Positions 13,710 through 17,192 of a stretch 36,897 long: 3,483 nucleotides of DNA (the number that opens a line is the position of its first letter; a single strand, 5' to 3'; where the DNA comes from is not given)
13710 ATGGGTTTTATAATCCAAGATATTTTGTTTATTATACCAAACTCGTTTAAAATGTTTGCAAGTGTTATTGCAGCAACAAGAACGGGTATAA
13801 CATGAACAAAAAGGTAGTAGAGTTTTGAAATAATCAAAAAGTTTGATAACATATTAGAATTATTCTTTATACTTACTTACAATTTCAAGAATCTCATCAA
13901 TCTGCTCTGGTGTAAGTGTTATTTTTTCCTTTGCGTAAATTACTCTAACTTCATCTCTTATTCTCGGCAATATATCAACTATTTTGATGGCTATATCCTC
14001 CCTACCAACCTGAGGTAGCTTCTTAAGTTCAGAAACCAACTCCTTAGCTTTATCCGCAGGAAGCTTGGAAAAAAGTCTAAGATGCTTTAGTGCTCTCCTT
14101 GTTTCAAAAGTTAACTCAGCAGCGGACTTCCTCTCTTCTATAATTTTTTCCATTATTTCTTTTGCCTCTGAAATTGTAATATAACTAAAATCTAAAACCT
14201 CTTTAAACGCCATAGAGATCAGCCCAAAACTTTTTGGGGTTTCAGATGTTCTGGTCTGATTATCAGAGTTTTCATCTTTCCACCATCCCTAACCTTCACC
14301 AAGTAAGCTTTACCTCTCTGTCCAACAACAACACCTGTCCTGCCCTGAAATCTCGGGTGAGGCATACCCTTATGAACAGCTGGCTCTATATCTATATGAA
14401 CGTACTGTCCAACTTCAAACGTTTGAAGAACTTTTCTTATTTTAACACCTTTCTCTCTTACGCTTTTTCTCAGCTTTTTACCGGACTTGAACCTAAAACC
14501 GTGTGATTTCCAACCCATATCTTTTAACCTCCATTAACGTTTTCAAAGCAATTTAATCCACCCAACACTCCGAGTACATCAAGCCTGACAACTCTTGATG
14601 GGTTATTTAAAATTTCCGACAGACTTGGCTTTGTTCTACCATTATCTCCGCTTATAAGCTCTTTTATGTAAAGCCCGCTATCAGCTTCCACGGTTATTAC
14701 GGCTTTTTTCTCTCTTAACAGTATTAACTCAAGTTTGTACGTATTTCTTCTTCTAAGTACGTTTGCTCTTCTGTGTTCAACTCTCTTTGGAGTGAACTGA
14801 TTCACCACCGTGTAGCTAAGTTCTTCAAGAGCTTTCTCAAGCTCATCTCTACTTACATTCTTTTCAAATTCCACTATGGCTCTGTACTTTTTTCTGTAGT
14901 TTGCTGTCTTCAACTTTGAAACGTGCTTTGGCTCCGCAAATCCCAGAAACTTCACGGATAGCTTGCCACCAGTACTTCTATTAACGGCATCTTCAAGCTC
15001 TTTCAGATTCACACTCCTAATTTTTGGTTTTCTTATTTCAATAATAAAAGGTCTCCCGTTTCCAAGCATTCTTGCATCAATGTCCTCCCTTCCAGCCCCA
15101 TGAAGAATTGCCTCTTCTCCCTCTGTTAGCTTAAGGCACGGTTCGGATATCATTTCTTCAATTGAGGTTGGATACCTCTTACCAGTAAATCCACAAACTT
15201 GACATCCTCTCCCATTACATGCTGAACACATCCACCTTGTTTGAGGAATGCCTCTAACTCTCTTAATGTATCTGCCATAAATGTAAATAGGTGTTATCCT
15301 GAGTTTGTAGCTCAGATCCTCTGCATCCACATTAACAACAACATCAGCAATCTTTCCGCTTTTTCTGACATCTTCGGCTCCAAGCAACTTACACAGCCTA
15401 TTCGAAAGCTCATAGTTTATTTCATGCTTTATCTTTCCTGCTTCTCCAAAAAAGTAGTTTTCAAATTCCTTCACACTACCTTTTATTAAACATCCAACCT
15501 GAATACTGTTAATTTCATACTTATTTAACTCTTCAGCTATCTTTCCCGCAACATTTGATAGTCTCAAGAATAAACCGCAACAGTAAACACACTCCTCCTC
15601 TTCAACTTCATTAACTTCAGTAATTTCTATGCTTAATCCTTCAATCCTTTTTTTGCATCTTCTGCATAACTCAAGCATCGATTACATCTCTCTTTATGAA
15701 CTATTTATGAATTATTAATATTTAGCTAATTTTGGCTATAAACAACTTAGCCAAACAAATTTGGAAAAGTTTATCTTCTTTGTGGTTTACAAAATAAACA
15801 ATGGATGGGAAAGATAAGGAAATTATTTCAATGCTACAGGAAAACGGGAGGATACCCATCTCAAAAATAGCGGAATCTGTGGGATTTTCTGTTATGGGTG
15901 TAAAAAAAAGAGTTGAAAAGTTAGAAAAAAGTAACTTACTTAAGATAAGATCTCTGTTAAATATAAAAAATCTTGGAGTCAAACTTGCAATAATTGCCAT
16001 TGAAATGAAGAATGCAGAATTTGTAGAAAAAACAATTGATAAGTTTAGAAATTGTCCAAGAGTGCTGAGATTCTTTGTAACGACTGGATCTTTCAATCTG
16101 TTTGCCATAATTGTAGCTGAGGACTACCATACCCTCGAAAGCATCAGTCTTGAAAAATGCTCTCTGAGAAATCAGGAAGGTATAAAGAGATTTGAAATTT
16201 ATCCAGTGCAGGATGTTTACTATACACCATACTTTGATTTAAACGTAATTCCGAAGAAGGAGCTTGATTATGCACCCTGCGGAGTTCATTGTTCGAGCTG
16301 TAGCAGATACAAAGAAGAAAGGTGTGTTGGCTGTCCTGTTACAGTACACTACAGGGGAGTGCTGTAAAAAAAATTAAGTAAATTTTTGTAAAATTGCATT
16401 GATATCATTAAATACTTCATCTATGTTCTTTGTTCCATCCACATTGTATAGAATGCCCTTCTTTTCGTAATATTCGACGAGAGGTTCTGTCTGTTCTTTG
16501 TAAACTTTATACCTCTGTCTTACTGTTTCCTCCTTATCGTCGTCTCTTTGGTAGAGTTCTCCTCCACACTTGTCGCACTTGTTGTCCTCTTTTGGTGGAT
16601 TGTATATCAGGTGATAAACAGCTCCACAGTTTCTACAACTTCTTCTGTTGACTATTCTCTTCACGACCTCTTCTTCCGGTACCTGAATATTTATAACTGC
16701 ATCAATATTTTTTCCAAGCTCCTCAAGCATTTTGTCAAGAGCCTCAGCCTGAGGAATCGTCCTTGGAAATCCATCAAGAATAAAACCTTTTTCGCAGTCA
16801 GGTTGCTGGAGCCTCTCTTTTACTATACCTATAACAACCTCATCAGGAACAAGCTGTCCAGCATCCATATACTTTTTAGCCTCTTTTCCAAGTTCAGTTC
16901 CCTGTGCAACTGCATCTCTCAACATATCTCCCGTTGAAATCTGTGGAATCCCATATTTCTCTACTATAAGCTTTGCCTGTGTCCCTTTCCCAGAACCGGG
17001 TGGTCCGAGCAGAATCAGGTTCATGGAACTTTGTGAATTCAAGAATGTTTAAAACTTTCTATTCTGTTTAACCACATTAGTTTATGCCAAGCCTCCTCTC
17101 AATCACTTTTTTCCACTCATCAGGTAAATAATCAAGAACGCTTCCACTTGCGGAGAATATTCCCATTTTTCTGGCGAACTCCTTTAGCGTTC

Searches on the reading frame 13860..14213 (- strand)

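Call 70: search_protein_families(library=pfam, proteins=[window:13860-14213:-], max_evalue=0.0001)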
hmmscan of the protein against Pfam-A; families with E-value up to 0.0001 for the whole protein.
window:13860-14213:- (117 aa): 1 family
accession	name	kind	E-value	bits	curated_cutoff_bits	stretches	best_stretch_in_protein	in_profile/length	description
PF03874.21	RNA_pol_Rpb4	-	3.2e-15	56.9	25.6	1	11-115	1-115/116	RNA polymerase Rpb4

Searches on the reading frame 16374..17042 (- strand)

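Call 60: search_protein_families(library=pfam, proteins=[window:16374-17042:-], max_evalue=0.01)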
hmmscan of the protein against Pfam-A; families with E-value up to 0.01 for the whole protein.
window:16374-17042:- (222 aa): 10 families
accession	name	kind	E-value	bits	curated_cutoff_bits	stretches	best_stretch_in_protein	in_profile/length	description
PF00406.28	ADK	-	5.2e-65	218.6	26.8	1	11-196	1-150/151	Adenylate kinase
PF13207.12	AAA_17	-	3.1e-34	118.6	27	1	12-135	1-124/136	AAA domain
PF05191.20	ADK_lid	-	3.7e-19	68.8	26.6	1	133-168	1-36/36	Adenylate kinase, active site lid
PF17213.9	Hydin_ADK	-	3.2e-08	34.4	27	1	64-91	168-195/196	Hydin Adenylate kinase-like domain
PF13671.12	AAA_33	-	2.9e-07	31.3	27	1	10-134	3-119/143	AAA domain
PF13238.12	AAA_18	-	3.4e-06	28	29.4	1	10-135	2-113/128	AAA domain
PF02223.23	Thymidylate_kin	-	0.00062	19.9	27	0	13-77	3-65/185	Thymidylate kinase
PF23969.1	DUF7296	-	0.0038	18.2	27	1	151-206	50-105/115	Domain of unknown function (DUF7296)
PF13005.12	zf-IS66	-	0.007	17.2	27.3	0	106-140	11-46/46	zinc-finger binding domain of transposase IS66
PF02224.24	Cytidylate_kin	-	0.0075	16.5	26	0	13-43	5-35/211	Cytidylate kinase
